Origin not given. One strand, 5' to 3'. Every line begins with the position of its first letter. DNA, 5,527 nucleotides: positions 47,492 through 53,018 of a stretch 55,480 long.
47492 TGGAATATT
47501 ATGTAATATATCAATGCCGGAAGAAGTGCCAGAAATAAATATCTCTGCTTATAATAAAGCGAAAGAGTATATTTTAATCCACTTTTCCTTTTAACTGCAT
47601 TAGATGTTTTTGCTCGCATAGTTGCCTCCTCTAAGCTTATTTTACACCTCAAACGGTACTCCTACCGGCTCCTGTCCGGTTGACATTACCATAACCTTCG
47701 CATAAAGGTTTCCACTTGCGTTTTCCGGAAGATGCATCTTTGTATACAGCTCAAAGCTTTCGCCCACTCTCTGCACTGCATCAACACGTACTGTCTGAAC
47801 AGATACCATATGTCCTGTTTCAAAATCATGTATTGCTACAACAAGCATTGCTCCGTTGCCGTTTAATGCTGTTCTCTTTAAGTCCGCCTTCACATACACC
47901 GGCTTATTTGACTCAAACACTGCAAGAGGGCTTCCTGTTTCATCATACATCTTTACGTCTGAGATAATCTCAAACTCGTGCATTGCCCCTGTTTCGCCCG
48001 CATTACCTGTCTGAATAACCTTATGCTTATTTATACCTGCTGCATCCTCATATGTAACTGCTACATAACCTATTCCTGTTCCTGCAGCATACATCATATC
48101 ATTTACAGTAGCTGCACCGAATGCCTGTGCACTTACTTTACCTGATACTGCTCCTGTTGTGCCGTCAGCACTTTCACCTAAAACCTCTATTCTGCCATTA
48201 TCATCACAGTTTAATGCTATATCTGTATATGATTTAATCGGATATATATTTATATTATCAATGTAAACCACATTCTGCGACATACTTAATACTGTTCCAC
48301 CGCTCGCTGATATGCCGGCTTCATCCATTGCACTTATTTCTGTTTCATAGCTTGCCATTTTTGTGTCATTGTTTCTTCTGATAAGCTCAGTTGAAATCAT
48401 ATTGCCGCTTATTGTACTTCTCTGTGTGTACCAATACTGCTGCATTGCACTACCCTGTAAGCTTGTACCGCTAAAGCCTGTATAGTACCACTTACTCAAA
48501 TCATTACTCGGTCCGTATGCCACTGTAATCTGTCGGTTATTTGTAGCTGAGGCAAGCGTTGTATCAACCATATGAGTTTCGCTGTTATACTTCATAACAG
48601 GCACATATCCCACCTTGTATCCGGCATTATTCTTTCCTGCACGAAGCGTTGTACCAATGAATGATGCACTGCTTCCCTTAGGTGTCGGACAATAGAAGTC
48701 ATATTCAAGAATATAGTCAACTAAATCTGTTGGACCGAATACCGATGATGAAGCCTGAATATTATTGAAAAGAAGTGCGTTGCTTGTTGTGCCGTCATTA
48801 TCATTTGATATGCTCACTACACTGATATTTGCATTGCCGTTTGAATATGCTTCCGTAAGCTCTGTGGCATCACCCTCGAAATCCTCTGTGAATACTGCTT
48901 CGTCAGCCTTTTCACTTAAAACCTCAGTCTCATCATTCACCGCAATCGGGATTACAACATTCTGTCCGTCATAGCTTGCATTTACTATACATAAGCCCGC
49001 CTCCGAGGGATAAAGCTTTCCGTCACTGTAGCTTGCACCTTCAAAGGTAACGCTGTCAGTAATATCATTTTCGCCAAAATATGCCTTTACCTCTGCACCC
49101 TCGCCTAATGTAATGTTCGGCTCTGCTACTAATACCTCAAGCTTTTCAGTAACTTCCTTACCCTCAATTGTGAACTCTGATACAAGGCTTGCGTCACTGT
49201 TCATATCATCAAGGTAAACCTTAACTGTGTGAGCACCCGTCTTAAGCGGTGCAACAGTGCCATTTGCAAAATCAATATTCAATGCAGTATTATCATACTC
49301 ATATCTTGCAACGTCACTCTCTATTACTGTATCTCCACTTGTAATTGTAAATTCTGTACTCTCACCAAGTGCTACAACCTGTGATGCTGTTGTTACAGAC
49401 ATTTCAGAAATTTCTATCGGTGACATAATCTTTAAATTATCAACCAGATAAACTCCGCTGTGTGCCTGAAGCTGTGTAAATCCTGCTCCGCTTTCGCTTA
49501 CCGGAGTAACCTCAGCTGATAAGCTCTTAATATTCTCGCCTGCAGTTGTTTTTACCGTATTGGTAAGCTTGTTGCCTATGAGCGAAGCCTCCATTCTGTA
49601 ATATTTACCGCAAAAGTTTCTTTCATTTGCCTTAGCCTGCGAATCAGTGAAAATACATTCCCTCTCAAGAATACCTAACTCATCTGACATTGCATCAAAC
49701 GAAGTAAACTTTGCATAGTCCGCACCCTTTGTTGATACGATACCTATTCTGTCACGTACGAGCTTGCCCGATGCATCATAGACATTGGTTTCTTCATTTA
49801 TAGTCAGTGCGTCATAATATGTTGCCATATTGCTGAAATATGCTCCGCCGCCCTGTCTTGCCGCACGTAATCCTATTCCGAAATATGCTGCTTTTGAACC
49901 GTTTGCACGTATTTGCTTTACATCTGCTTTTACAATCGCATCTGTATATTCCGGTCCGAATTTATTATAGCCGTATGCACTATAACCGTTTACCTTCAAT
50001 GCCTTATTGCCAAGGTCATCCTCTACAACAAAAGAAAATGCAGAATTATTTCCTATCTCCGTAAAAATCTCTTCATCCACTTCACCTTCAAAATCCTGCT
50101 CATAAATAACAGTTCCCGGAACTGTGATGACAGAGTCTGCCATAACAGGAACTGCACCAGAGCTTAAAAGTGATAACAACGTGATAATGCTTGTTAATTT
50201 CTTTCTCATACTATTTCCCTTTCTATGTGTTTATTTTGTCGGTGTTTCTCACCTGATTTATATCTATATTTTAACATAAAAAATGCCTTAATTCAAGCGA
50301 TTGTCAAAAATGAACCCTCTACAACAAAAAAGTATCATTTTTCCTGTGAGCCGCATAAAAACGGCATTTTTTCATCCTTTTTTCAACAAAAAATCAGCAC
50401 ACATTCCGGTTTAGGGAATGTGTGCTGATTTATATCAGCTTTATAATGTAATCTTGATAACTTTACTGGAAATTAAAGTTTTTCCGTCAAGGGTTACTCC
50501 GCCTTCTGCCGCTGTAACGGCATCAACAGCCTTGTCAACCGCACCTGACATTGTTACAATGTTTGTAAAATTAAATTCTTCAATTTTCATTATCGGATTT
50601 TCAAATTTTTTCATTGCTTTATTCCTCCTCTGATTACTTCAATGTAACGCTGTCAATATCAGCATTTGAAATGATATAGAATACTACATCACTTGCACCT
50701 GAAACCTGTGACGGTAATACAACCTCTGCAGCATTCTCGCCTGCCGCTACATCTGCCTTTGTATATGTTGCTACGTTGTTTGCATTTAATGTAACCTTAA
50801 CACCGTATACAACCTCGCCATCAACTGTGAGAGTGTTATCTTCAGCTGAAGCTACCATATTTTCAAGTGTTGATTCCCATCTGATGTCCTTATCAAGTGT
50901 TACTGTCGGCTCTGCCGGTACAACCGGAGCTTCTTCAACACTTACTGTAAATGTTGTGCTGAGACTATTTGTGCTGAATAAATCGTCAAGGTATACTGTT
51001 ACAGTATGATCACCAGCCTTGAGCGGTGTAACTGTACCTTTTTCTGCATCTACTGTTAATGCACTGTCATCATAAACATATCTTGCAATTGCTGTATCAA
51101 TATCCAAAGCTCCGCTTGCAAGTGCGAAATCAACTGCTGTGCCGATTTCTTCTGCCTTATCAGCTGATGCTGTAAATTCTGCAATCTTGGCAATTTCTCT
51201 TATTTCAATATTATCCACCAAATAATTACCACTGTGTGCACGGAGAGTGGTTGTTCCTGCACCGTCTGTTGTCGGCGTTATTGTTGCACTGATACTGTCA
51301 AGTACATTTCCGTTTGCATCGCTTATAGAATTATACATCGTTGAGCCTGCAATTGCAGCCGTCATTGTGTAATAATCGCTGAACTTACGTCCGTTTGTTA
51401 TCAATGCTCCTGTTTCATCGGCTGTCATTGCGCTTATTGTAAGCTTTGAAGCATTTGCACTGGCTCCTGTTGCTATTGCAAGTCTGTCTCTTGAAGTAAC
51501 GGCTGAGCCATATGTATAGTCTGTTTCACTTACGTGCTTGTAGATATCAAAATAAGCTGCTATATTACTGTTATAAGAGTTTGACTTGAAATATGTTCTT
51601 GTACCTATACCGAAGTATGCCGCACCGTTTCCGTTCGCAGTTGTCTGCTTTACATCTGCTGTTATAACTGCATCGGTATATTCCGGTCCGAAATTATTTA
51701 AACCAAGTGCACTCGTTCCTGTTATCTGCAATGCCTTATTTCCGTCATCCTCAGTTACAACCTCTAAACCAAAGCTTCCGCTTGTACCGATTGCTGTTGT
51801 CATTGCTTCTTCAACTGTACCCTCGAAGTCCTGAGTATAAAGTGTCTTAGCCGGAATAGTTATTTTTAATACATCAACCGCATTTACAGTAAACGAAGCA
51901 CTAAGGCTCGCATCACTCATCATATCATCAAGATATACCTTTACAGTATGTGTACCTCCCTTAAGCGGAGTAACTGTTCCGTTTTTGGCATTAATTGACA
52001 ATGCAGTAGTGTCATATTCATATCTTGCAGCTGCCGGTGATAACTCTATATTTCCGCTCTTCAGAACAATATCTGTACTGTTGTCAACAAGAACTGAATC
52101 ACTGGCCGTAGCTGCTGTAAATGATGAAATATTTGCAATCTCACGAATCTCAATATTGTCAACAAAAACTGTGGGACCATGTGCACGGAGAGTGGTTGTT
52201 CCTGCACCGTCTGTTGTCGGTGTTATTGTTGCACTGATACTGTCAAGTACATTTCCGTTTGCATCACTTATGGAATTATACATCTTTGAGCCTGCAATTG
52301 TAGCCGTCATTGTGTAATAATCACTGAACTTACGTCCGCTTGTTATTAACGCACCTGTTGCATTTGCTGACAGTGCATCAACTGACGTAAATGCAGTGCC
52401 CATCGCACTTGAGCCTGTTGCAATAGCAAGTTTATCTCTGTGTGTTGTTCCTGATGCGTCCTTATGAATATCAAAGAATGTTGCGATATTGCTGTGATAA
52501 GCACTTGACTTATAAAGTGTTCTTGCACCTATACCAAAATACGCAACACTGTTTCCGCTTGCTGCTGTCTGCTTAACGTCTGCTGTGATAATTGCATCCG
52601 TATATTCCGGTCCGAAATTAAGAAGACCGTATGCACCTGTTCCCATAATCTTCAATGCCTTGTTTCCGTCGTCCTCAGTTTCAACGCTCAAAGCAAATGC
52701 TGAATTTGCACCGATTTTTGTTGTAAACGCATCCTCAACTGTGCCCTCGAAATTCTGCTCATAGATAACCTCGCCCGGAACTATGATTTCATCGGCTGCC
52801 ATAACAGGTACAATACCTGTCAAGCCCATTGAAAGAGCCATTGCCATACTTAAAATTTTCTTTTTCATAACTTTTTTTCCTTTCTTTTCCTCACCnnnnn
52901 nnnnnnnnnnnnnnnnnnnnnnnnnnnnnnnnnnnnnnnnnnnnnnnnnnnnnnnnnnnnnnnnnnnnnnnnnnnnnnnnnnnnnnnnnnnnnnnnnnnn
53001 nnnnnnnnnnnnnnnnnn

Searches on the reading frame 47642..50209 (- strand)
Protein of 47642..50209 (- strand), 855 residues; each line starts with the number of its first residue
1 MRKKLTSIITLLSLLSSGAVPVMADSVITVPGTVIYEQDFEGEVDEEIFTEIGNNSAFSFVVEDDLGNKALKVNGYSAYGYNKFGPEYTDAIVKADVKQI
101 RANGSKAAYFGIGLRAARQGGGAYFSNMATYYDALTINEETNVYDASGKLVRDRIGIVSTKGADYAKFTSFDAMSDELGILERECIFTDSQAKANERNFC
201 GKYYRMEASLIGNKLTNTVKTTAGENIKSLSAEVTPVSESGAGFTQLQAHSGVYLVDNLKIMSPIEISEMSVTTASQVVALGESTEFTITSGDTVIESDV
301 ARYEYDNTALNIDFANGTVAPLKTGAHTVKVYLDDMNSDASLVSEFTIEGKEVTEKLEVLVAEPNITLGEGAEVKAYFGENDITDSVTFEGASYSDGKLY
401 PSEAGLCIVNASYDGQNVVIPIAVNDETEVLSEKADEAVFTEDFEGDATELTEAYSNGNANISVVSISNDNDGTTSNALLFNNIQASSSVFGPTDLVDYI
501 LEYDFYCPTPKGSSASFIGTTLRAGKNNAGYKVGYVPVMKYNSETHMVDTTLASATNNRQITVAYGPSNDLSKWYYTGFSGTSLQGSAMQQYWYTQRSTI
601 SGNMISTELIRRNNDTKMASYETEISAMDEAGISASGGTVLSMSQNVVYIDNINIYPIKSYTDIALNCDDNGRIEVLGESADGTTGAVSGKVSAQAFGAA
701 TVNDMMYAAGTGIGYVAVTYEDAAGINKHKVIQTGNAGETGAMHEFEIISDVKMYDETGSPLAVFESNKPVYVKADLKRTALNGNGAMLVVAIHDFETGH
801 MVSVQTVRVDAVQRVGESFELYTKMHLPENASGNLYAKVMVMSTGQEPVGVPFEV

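Call 12: search_protein_families(library=pfam, proteins=[window:47642-50209:-], max_evalue=0.001)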
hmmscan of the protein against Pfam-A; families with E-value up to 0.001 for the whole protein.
window:47642-50209:- (855 aa): 1 family
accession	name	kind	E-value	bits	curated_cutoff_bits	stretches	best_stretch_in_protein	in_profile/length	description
PF21461.3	HL_N-beta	-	0.00023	21.3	27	0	299-335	12-46/57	Hyaluronate lyase, N-terminal beta-sheet domain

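Call 20: search_solved_structures(query=window:47642-50209:-, max_evalue=1)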
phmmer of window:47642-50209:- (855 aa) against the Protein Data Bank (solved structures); distinct sequences matched with E-value up to 1: 2.
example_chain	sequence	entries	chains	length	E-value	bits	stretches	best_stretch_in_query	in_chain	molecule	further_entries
4w6z_A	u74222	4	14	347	0.25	12.6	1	42-107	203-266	Alcohol dehydrogenase 1 | ADH1 isoform 1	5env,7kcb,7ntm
6ner_A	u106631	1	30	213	0.45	11.8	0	18-103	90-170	BMC-H tandem fusion protein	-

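Call 57: search_protein_families(library=ncbifam, proteins=[window:47642-50209:-], max_evalue=0.001)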
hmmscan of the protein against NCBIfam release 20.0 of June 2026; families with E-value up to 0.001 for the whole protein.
window:47642-50209:- (855 aa): 0 families

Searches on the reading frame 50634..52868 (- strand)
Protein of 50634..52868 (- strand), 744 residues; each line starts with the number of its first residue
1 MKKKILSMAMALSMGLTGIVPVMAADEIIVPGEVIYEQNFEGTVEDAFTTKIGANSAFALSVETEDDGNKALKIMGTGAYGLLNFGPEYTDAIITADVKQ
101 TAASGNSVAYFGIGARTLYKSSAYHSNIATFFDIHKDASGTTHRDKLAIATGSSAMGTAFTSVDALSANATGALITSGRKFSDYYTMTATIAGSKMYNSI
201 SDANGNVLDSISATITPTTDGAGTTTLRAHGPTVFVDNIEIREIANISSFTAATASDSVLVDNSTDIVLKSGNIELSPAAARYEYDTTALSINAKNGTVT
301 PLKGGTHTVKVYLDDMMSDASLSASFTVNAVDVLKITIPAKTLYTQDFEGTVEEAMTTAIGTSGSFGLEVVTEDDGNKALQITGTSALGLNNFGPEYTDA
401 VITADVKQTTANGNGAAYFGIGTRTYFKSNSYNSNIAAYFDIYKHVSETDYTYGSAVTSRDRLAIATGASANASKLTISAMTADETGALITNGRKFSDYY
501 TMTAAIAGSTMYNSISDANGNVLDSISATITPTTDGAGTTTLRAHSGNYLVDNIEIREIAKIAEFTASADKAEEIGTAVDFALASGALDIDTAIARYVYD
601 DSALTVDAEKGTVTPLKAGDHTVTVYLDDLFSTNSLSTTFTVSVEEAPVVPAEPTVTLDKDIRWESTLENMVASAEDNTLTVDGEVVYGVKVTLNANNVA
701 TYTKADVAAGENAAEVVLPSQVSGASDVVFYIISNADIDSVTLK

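Call 12: search_protein_families(library=pfam, proteins=[window:50634-52868:-], max_evalue=0.001)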
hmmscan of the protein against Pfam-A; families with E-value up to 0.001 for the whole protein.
window:50634-52868:- (744 aa): 2 families
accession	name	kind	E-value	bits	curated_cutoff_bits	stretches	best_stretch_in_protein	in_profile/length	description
PF21461.3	HL_N-beta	-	1.2e-06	28.6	27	0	282-315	13-46/57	Hyaluronate lyase, N-terminal beta-sheet domain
PF00801.26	PKD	-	0.00025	21.4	23.5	0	574-642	12-80/80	PKD domain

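Call 57: search_protein_families(library=ncbifam, proteins=[window:50634-52868:-], max_evalue=0.001)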
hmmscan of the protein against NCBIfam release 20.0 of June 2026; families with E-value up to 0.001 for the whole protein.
window:50634-52868:- (744 aa): 0 families
